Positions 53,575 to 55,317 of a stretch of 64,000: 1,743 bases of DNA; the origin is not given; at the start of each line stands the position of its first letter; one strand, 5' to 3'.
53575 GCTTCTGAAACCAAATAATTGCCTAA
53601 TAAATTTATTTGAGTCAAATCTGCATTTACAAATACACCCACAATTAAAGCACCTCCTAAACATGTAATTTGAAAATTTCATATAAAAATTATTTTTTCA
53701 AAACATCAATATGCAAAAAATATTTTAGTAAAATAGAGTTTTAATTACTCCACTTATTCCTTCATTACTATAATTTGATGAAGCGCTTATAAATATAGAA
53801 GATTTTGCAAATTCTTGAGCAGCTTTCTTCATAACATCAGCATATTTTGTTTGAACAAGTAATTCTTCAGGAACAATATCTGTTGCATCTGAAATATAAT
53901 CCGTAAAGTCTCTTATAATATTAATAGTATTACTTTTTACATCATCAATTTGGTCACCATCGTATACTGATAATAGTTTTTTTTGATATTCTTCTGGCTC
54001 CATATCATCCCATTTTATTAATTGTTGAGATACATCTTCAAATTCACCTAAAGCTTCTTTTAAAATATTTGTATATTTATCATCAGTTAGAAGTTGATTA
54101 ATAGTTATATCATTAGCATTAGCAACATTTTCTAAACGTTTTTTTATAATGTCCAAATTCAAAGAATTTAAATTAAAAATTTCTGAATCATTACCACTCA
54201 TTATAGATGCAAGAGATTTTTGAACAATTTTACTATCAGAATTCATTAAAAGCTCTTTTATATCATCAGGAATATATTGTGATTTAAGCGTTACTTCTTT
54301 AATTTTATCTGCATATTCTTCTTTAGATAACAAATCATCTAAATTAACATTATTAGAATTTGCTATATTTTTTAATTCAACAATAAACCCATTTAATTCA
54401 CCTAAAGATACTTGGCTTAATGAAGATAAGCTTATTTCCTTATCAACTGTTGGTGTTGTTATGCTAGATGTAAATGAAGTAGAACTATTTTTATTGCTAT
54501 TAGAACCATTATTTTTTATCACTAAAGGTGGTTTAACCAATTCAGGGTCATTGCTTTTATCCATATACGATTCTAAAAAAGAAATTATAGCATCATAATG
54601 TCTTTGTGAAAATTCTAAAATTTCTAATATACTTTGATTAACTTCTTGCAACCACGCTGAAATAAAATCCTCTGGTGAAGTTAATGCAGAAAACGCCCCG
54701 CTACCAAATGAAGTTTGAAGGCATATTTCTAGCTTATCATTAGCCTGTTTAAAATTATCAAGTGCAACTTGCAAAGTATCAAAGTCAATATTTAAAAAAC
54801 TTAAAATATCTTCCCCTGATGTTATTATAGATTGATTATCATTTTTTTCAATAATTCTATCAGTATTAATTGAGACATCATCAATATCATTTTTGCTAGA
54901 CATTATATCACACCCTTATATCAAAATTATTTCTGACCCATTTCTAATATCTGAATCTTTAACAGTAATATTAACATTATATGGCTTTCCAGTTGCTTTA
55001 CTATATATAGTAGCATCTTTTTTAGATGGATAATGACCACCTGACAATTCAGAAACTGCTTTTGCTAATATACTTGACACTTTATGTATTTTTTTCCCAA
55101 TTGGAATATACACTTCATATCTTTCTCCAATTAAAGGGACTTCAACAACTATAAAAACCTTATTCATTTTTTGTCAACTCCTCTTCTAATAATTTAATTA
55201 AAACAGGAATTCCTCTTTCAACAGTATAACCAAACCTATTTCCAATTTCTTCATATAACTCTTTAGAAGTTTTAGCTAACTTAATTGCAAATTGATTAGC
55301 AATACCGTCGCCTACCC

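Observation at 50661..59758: Stripped-down type VIIb-like secretion locus: EssC, YukD and WXG100 proteins but no EssA, EssB/YukC or EsaA/YueB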

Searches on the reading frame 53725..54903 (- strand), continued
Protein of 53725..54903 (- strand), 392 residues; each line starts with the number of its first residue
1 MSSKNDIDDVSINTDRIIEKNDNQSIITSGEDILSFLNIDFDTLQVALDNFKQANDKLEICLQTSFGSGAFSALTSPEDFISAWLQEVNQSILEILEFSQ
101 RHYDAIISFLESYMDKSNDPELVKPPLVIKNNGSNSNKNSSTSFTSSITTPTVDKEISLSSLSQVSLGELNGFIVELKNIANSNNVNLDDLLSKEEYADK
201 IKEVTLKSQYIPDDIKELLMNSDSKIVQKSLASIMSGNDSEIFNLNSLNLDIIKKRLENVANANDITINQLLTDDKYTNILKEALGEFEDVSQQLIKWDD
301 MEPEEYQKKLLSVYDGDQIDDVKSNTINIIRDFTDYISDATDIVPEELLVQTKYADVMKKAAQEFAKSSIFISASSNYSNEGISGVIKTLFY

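Call 80: fold_search(model_id=the predicted structure, library=viral)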
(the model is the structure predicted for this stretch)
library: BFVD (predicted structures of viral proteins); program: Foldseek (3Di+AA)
matches with E <= 10: 69; with E <= 0.001: 0
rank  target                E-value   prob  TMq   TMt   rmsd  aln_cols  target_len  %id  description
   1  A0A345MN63            3.0e-01  0.41  0.17  0.15  25.6       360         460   13  (no name in the UniProt tables at hand)
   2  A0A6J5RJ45            5.2e-01  0.13  0.15  0.12  28.2       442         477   13  Uncharacterized protein [uncultured Caudovirales phage]
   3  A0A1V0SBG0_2          5.2e-01  0.11  0.14  0.07  26.4       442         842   12  Ankyrin repeat protein [Catovirus CTV1]
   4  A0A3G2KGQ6            6.2e-01  0.16  0.14  0.11  21.5       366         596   12  VIP2-like toxin [Mycobacterium phage KandZ]
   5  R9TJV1                8.8e-01  0.06  0.11  0.08  31.7       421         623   15  Uncharacterized protein [Vibrio phage nt-1]
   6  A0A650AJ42            9.6e-01  0.07  0.12  0.13  27.8       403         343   11  (no name in the UniProt tables at hand)
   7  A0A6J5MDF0            1.1e+00  0.10  0.15  0.07  24.3       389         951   12  Lysozyme [uncultured Caudovirales phage]
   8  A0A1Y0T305            1.2e+00  0.06  0.13  0.12  24.6       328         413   11  Virion structural protein [Pseudomonas phage Noxifer]
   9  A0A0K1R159            1.4e+00  0.08  0.14  0.07  27.2       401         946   13  ICP4-like protein [Testudinid alphaherpesvirus 3]
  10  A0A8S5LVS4            1.6e+00  0.05  0.12  0.12  22.5       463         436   10  Minor tail protein [Siphoviridae sp. ctkzC12]
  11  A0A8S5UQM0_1          1.7e+00  0.16  0.17  0.09  27.2       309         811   14  Uncharacterized protein [Podoviridae sp. ctQyH19]
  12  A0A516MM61            1.8e+00  0.08  0.14  0.07  23.2       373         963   14  (no name in the UniProt tables at hand)
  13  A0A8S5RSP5            2.1e+00  0.08  0.16  0.07  29.6       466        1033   12  Minor tail protein [Siphoviridae sp. ctES717]
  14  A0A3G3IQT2            2.1e+00  0.05  0.13  0.12  30.5       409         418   12  (no name in the UniProt tables at hand)
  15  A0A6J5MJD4            2.2e+00  0.06  0.13  0.08  24.5       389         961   12  Uncharacterized protein [uncultured Caudovirales phage]
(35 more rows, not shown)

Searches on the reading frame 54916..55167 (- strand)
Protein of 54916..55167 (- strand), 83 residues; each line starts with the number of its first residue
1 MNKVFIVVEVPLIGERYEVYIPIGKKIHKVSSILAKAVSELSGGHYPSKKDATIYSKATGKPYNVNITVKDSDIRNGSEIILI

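Call 4: search_protein_families(library=pfam, max_evalue=0.1, proteins=[window:54916-55167:-])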
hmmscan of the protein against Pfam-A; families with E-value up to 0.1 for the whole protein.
window:54916-55167:- (83 aa): 0 families

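Call 6: search_protein_families(library=ncbifam, max_evalue=0.1, proteins=[window:54916-55167:-])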
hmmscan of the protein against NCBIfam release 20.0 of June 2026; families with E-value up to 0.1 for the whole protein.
window:54916-55167:- (83 aa): 0 families

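Call 26: search_solved_structures(query=A1, max_evalue=10, show_alignments=2)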
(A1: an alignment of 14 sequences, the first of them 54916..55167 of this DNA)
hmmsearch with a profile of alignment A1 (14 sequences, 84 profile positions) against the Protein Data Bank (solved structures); distinct sequences matched with E-value up to 10: 5.
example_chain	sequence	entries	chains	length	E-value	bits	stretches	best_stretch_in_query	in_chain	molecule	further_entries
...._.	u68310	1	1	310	0.47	14.3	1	21-72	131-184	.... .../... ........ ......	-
1txu_A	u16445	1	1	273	0.47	14.3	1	21-72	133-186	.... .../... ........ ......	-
2ot3_A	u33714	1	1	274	0.47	14.3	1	21-72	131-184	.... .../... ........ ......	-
4q9u_A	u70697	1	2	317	0.52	14.2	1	21-72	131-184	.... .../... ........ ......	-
6x87_X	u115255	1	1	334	1.3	12.9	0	37-69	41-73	Circumsporozoite protein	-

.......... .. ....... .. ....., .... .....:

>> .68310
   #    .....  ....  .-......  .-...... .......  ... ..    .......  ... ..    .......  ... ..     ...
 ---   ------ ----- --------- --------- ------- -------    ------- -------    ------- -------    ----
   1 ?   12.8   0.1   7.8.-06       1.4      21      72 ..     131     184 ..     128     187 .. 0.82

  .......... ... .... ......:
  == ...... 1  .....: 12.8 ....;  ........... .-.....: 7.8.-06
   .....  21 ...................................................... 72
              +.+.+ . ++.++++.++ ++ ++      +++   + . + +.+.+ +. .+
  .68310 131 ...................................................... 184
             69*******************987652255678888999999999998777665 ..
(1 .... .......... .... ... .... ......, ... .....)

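Call 39: find_homologous_proteins(query=A1, max_evalue=0.001)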
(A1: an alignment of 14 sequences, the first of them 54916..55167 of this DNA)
Query A1 (14 sequences) (83 aa, profile of the alignment): 3060 proteins with E <= 0.001 among 3432 candidates; the best 120 are listed.
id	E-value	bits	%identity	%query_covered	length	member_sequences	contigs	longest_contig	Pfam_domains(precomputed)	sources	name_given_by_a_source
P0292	6.3e-36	141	83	100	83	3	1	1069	-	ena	-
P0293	1.5e-35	139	83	100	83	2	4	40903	-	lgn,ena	-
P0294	1.9e-35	139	84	100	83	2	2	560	-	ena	-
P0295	2.0e-35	139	78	100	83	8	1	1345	-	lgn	-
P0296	2.4e-35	139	80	99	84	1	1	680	-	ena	-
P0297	3.0e-35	138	78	100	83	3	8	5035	-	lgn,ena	-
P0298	3.6e-35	138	90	100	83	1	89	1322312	-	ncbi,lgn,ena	-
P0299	3.7e-35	138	78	99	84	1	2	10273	-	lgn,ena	-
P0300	3.8e-35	138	73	100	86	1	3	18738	-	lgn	-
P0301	4.2e-35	138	82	100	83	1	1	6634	-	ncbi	-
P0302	4.2e-35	138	81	100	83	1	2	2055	-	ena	-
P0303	4.4e-35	138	77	99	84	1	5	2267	-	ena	-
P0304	4.6e-35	138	90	100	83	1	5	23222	-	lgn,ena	-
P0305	5.3e-35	138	82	100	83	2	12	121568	-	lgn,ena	-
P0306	6.1e-35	137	82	100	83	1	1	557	-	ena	-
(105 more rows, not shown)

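Call 49: predict_structure(alignment_id=A5)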
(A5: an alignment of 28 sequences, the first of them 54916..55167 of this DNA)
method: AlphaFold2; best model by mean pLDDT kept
length: 83 residues; sequences in the alignment: 28
mean_pLDDT: 94.2   pTM: 0.82
mean pLDDT of the five models: 94.2, 93.6, 93.3, 92.7, 92.7
residues with pLDDT >= 90: 76; 70-90: 5; 50-70: 2; < 50: 0
segments of 3 or more residues with pLDDT < 50: none
pLDDT, mean of each block of 10 residues (from residue 1): 93 96 96 95 85 94 97 97 96
secondary structure, 60 per line:
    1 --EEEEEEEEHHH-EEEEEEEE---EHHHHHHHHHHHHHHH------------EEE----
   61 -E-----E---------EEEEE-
elements in order: E3-10 E15-22 H27-41 E54-56 E78-82

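Call 53: fold_search(model_id=the predicted structure, library=pdb)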
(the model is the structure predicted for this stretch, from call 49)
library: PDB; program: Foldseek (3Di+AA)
matches with E <= 10: 1645; with E <= 0.001: 329
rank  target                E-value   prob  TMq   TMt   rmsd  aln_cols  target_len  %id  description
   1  8tyx_A                6.0e-06  1.00  0.70  0.70   2.5        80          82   21  Structure of a bacterial Ubl-deubiquitinase complex (form 1) (released 2024-06-12)
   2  8j0a_A                1.5e-05  1.00  0.67  0.70   2.6        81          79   21  Robust design of effective allosteric activator UbV R4 for Rsp5 E3 ligase using the machine-learning tool ProteinMPNN (released 2023-08-09)
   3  7npt_D8               1.6e-05  1.00  0.80  0.67   2.8        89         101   15  Cytosolic bridge of an intact ESX-5 inner membrane complex (released 2021-05-26)
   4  3r66_C                1.7e-05  1.00  0.63  0.38   2.6        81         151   16  Crystal structure of human ISG15 in complex with NS1 N-terminal region from influenza virus B, Northeast Structural Ge (released 2011-06-08)
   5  5hpl_C                1.8e-05  1.00  0.68  0.69   2.7        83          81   17  System-wide modulation of HECT E3 ligases with selective ubiquitin variant probes: Rsp5 and UbV R5.4 (released 2016-03-16)
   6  3vdz_A                1.8e-05  1.00  0.67  0.53   2.5        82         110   18  Tailoring Encodable Lanthanide-Binding Tags as MRI Contrast Agents: xq-dSE3-Ubiquitin at 2.4 Angstroms (released 2012-11-28)
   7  3gzn_I                1.9e-05  1.00  0.68  0.70   2.6        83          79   24  Structure of NEDD8-activating enzyme in complex with NEDD8 and MLN4924 (released 2010-02-02)
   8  9m1k_E                2.1e-05  1.00  0.62  0.58   3.7        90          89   19  Cryo-EM structure of the TBC-DE-Arl2-beta-tubulin complex with GTP (released 2025-10-22)
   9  3dbh_I                2.2e-05  1.00  0.66  0.64   2.6        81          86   25  Structural Dissection of a Gating Mechanism Preventing Misactivation of Ubiquitin by NEDD8's E1 (APPBP1-UBA3Arg190Ala- (released 2008-08-12)
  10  9lqm_B                2.2e-05  1.00  0.65  0.67   2.7        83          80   20  Crystal structure of synthetic ubiquitin variant R4 designed by ProteinMPNN (released 2025-02-12)
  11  4pyu_B                2.5e-05  1.00  0.66  0.72   3.1        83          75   13  The conserved ubiquitin-like protein hub1 plays a critical role in splicing in human cells (released 2014-07-16)
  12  7np7_D2               2.7e-05  1.00  0.80  0.18   2.8        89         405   15  Structure of an intact ESX-5 inner membrane complex, Composite C1 model (released 2021-06-02)
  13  8sea_B                2.9e-05  1.00  0.67  0.69   2.5        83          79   16  Cryo-EM structure of a double loaded human UBA7-UBE2L6-ISG15 thioester mimetic complex (Form 1) (released 2023-10-11)
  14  7rbs_B                2.9e-05  1.00  0.64  0.37   2.6        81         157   16  The crystal structure of Papain-Like Protease of SARS CoV-2, C111S mutant, in complex with human ISG15 (released 2021-09-29)
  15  7s6p_D                3.3e-05  1.00  0.65  0.39   2.6        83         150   16  The crystal structure of human ISG15 (released 2021-09-22)
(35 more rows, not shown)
